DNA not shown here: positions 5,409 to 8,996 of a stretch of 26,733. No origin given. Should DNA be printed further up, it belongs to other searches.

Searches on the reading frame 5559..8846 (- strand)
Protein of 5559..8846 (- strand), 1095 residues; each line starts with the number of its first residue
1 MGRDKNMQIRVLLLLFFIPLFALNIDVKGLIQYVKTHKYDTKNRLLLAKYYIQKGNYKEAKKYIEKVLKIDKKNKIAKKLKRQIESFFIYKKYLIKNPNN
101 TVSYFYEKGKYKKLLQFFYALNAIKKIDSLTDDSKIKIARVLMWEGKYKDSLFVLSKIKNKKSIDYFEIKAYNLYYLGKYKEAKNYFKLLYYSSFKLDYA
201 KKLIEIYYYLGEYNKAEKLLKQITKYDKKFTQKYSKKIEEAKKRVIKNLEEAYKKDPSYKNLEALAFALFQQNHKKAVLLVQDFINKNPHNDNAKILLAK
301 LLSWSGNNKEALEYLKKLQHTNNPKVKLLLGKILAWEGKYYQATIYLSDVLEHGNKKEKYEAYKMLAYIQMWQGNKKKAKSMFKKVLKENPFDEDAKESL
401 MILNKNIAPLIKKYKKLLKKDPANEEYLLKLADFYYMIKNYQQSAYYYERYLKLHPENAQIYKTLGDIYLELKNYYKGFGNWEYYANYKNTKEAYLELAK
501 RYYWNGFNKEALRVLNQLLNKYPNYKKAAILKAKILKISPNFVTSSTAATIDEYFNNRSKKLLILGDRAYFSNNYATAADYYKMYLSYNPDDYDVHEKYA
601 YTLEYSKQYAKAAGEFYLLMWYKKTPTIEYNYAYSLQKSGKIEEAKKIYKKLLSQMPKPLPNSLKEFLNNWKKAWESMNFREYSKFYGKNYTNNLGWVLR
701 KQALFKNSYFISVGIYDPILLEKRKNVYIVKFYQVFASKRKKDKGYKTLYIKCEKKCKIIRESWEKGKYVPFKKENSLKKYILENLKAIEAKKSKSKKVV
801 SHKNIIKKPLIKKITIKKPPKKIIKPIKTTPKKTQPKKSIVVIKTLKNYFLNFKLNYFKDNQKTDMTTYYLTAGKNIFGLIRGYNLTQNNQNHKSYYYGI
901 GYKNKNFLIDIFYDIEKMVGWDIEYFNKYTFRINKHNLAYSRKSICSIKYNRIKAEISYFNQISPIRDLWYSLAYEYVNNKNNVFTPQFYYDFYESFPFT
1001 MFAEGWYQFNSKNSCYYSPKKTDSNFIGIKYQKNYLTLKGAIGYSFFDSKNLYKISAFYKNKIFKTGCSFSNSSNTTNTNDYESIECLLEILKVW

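Call 10: search_protein_families(library=pfam, proteins=[window:5559-8846:-], max_evalue=0.01)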
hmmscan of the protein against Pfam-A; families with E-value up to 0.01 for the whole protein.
window:5559-8846:- (1095 aa): 20 families
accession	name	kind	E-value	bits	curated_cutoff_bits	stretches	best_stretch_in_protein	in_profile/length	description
PF14559.12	TPR_19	-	2e-37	127.7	25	3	272-333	5-68/68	Tetratricopeptide repeat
PF13428.12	TPR_14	-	1.7e-27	93.5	23.5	1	493-535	2-44/44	Tetratricopeptide repeat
PF07719.23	TPR_2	-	8.5e-19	66.5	27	1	46-74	6-34/34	Tetratricopeptide repeat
PF13432.12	TPR_16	-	1.5e-17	64.1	32.7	2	413-459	19-65/65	Tetratricopeptide repeat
PF13424.12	TPR_12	-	5.3e-12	46.2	30.1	0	432-475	10-61/77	Tetratricopeptide repeat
PF14561.12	TPR_20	-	1.6e-11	44.8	25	0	278-317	8-47/90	Tetratricopeptide repeat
PF13174.12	TPR_6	-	2.3e-11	44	26.3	0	365-391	5-31/33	Tetratricopeptide repeat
PF23914.1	TPR_CcmH_CycH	-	2.8e-10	40.7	42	0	412-483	71-145/158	Cytochrome c-type biogenesis protein H TPR domain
PF25062.1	ARM_TT21_N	-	5.2e-10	39.9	40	1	407-536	82-212/222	Tetratricopeptide repeat protein 21 N-terminal ARM repeat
PF12895.13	ANAPC3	-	3.2e-09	37.4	27.2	1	271-347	2-79/82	Anaphase-promoting complex, cyclosome, subunit 3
PF13181.12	TPR_8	-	6.2e-07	29.5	25.7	1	45-74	5-34/34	Tetratricopeptide repeat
PF00515.34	TPR_1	-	9.8e-07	28.8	27.8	2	361-391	2-32/34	Tetratricopeptide repeat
PF13374.12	TPR_10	-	6.6e-05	23.2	27.5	0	47-70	8-31/42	Tetratricopeptide repeat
PF13646.12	HEAT_2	-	0.00014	22.5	27.7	1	247-327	2-80/88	HEAT repeats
PF13431.12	TPR_17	-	0.00025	21.5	24.4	1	447-475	1-29/34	Tetratricopeptide repeat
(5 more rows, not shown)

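Call 11: search_protein_families(library=ncbifam, proteins=[window:5559-8846:-], max_evalue=0.01)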
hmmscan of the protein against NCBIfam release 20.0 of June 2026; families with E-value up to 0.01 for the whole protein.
window:5559-8846:- (1095 aa): 17 families
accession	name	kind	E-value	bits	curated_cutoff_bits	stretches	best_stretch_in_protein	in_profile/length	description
TIGR02917.1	PEP_TPR_lipo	equivalog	2.8e-29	101.6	312.2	2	319-659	460-803/899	XrtA/PEP-CTERM system TPR-repeat protein PrsT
TIGR02521.1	type_IV_pilW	equivalog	4.5e-13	49.3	154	2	411-460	155-204/234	type IV pilus biogenesis/stability protein PilW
TIGR02552.1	LcrH_SycD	equivalog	2.6e-10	40.2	104.8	2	417-498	44-125/136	SycD/LcrH family type III secretion system chaperone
TIGR00540.1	TPR_hemY_coli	hypoth_equivalog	5e-10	38.7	142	1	319-385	321-384/385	heme biosynthesis-associated TPR protein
NF040959.1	MamA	equivalog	7.8e-10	38.5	200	1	415-477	61-123/204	magnetosome protein MamA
NF052415.1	T3SS_chap_SctY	equivalog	8.2e-09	35.9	70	0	266-351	13-104/106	type III secretion apparatus assembly chaperone SctY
NF008520.0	PRK11447.1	equivalog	4.2e-07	28.2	858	0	282-403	597-714/1157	cellulose synthase complex outer membrane protein BcsC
NF011721.1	PRK15174.1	equivalog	1.5e-06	26.7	1200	1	574-673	299-399/656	Vi polysaccharide transport protein VexE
TIGR03504.1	FimV_Cterm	subfamily_domain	3.5e-06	27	30.65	0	47-69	5-27/44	FimV/HubP family polar landmark protein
TIGR03939.1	PGA_TPR_OMP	equivalog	2.2e-05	22.9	366.65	2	173-397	284-500/800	poly-beta-1,6 N-acetyl-D-glucosamine export porin PgaA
NF008757.0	PRK11788.1-5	equivalog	5.9e-05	22.4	363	0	206-319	223-344/388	lipopolysaccharide assembly protein LapB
TIGR02795.1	tol_pal_ybgF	equivalog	0.00018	22.1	90.1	0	321-398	36-114/119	tol-pal system protein YbgF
TIGR04510.1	mod_pep_cyc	subfamily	0.00034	19.2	400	1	220-396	462-639/814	putative peptide modification system cyclase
NF042912.1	Amuc_1098_fam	equivalog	0.0012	17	750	1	42-86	156-200/805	Amuc_1098 family type IV pilus outer membrane protein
NF008756.0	PRK11788.1-4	equivalog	0.0022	17.1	474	0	410-526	199-316/389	lipopolysaccharide assembly protein LapB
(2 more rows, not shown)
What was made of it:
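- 1401..8846 (-): Upstream genes of the same operon: TPR+porin (5559-8846), GT2 synthase of PgaC/IcaA type (4264-5589), polysaccharide deacetylase (2338-4107), and an unknown 316-aa protein (1401-2351). Pfam and NCBIfam (calls 10, 11)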
